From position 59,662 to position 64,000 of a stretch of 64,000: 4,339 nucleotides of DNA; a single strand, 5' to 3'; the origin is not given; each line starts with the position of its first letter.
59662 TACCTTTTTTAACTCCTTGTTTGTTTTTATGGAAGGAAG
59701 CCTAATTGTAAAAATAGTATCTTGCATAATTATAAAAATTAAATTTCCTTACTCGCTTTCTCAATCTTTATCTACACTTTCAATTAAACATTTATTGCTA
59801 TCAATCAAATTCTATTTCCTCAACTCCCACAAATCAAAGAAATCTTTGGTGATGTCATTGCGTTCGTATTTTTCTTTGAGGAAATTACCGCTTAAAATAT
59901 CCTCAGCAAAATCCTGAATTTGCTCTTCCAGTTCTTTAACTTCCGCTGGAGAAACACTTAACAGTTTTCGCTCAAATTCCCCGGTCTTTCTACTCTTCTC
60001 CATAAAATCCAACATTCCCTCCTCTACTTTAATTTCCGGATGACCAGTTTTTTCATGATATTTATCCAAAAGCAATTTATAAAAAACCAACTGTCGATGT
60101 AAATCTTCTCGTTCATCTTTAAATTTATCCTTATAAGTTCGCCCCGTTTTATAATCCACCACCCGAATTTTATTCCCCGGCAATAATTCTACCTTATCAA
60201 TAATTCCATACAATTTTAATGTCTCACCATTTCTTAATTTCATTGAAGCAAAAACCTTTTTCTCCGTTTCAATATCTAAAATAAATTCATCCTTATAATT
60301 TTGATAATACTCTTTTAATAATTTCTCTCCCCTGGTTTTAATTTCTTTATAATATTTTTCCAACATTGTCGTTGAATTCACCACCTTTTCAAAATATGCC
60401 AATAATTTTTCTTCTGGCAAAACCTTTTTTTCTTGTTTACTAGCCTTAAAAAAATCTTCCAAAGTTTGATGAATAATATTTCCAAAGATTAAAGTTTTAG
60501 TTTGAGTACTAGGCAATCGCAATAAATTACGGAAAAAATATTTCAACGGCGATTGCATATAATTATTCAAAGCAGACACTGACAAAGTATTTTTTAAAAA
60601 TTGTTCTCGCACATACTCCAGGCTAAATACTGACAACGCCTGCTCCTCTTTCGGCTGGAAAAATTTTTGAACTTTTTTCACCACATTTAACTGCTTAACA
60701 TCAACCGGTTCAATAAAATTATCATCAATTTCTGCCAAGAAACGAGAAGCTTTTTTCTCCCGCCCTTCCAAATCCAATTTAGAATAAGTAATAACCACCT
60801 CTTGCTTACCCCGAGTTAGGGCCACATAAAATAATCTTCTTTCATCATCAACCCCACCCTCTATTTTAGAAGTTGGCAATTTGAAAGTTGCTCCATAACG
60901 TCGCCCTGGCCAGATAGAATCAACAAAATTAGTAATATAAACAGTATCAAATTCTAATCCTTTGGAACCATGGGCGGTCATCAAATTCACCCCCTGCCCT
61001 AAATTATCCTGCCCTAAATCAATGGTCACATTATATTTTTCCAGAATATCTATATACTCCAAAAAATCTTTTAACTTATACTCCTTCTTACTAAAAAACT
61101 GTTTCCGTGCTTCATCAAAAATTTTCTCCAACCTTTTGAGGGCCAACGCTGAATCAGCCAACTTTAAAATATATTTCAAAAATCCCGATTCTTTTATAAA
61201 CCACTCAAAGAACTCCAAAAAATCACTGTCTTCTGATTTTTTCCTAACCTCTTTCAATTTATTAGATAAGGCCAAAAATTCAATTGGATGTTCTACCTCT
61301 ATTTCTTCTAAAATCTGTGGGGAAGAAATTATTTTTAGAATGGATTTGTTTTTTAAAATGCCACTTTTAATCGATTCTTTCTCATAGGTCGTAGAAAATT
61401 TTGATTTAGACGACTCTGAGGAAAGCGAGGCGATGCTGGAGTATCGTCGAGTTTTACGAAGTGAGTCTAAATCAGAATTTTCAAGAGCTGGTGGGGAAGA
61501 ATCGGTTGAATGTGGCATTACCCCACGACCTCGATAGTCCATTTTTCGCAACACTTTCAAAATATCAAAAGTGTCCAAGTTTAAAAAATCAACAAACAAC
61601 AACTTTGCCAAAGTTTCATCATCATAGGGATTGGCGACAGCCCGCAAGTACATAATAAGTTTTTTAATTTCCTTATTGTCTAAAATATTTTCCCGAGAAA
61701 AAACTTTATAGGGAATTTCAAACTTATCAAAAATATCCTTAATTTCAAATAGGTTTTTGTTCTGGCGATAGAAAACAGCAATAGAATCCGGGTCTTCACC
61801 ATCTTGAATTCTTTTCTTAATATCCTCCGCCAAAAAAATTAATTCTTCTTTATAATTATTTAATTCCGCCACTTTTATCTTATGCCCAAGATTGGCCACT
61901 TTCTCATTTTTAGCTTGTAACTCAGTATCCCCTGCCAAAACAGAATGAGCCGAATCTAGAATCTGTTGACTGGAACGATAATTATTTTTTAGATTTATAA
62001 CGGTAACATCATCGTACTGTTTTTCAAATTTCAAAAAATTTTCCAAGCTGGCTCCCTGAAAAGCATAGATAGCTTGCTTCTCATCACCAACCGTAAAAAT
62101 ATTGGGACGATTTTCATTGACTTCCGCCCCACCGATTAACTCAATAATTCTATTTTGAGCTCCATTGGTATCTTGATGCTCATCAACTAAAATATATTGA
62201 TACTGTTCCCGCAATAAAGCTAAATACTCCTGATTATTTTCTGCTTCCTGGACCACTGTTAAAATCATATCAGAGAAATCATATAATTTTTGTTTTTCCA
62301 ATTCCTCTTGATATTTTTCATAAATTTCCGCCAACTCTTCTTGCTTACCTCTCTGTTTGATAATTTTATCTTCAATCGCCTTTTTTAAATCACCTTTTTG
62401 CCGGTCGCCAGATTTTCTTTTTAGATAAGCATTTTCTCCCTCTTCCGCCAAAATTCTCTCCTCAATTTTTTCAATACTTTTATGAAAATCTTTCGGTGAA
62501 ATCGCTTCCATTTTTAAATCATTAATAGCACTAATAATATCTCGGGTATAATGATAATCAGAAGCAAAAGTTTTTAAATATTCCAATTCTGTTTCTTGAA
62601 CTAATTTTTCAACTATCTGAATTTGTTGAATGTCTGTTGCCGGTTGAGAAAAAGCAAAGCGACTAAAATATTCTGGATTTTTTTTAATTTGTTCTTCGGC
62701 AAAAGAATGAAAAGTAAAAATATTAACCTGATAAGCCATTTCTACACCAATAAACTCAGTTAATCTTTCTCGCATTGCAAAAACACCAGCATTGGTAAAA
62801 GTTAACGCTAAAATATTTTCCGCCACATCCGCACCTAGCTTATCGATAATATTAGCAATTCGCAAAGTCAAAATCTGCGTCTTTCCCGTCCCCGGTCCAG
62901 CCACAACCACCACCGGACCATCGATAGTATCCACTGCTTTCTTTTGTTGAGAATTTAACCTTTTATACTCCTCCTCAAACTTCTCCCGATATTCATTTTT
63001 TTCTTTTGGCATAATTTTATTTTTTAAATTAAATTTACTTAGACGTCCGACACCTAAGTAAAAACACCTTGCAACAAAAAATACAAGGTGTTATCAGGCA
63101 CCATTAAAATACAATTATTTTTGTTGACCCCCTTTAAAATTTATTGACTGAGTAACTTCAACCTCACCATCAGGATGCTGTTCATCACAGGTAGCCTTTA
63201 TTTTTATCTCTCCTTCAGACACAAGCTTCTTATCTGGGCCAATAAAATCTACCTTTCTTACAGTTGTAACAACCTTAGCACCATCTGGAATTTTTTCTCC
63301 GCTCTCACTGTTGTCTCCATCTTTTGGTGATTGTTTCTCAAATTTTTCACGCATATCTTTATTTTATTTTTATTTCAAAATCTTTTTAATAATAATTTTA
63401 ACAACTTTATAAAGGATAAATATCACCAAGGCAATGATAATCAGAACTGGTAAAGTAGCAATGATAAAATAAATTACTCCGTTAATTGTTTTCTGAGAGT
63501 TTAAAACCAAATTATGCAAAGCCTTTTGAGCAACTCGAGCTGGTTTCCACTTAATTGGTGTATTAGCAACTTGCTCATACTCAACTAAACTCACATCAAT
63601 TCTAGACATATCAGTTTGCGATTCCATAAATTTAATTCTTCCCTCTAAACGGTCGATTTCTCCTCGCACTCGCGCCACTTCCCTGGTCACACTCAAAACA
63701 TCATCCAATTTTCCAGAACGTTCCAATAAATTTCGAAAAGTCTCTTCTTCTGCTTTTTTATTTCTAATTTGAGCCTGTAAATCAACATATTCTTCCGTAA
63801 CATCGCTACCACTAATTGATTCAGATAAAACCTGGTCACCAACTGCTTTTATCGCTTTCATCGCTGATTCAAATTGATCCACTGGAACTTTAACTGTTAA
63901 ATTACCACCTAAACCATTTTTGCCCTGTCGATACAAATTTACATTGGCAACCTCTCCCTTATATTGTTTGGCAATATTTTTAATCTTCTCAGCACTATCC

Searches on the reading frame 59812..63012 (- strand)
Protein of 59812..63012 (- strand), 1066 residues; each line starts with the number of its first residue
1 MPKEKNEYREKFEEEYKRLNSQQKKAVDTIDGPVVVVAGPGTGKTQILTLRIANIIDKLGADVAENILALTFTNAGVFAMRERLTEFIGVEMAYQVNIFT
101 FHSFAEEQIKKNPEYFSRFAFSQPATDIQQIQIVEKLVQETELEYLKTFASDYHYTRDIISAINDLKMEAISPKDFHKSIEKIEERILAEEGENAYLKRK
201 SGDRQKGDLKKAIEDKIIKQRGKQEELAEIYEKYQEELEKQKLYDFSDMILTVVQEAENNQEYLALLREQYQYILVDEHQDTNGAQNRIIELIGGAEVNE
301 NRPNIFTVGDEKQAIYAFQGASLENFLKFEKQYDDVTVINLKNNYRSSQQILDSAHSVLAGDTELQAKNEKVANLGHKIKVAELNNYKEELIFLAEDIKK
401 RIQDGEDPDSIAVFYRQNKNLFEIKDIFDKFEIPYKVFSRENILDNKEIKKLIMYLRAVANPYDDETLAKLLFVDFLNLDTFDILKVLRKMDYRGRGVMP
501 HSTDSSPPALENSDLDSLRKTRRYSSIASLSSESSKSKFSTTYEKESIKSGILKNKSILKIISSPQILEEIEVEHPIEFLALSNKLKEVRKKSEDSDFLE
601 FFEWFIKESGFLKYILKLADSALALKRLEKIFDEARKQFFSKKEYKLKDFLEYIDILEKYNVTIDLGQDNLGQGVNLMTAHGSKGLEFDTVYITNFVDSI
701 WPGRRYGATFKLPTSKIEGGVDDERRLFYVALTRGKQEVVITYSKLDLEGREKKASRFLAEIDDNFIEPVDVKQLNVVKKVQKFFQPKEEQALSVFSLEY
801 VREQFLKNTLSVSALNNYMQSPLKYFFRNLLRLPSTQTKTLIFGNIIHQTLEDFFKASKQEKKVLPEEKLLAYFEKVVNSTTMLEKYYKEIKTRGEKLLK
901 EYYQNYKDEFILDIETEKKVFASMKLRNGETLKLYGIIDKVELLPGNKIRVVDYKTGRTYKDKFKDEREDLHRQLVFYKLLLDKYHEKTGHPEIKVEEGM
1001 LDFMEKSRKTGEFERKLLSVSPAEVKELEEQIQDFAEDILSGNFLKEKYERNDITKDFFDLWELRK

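Call 21: search_protein_families(library=pfam, proteins=[window:59812-63012:-], max_evalue=0.001)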
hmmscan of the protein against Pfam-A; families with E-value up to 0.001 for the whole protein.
window:59812-63012:- (1066 aa): 8 families
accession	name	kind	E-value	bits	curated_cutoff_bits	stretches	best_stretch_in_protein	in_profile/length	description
PF00580.27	UvrD-helicase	-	2.4e-59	201.7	23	1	19-333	1-270/271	UvrD/REP helicase N-terminal domain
PF13361.12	UvrD_C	-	1.7e-46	159.7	25.6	1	339-745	1-349/350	UvrD-like helicase C-terminal domain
PF12705.13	PDDEXK_1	-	6.3e-30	105.3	22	1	809-1049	1-234/247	PD-(D/E)XK nuclease superfamily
PF13245.12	AAA_19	-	1.8e-15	57.8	25.1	1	23-318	1-133/134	AAA domain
PF13538.12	UvrD_C_2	-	3.6e-07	30.4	27.4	0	722-741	32-51/52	UvrD-like helicase C-terminal domain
PF13086.12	AAA_11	-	2.4e-06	28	27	1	19-278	2-221/257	AAA domain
PF13604.12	AAA_30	-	0.00017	21.9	27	0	19-75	2-59/191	AAA domain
PF08696.17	Dna2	-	0.0006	20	22.4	0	811-922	57-166/204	DNA replication factor Dna2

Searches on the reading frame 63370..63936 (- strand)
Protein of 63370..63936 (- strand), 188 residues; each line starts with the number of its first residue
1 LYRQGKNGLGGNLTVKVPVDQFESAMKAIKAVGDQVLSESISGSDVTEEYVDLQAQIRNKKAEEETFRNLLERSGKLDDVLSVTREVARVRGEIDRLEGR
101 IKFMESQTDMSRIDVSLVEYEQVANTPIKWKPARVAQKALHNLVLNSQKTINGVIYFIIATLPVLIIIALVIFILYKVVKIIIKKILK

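Call 21: search_protein_families(library=pfam, proteins=[window:63370-63936:-], max_evalue=0.001)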
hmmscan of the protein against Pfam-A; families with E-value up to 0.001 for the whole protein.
window:63370-63936:- (188 aa): 1 family
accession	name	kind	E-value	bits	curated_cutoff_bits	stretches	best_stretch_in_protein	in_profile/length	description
PF14257.11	DUF4349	-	6.2e-42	143.8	27.7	1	6-176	44-212/213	Domain of unknown function (DUF4349)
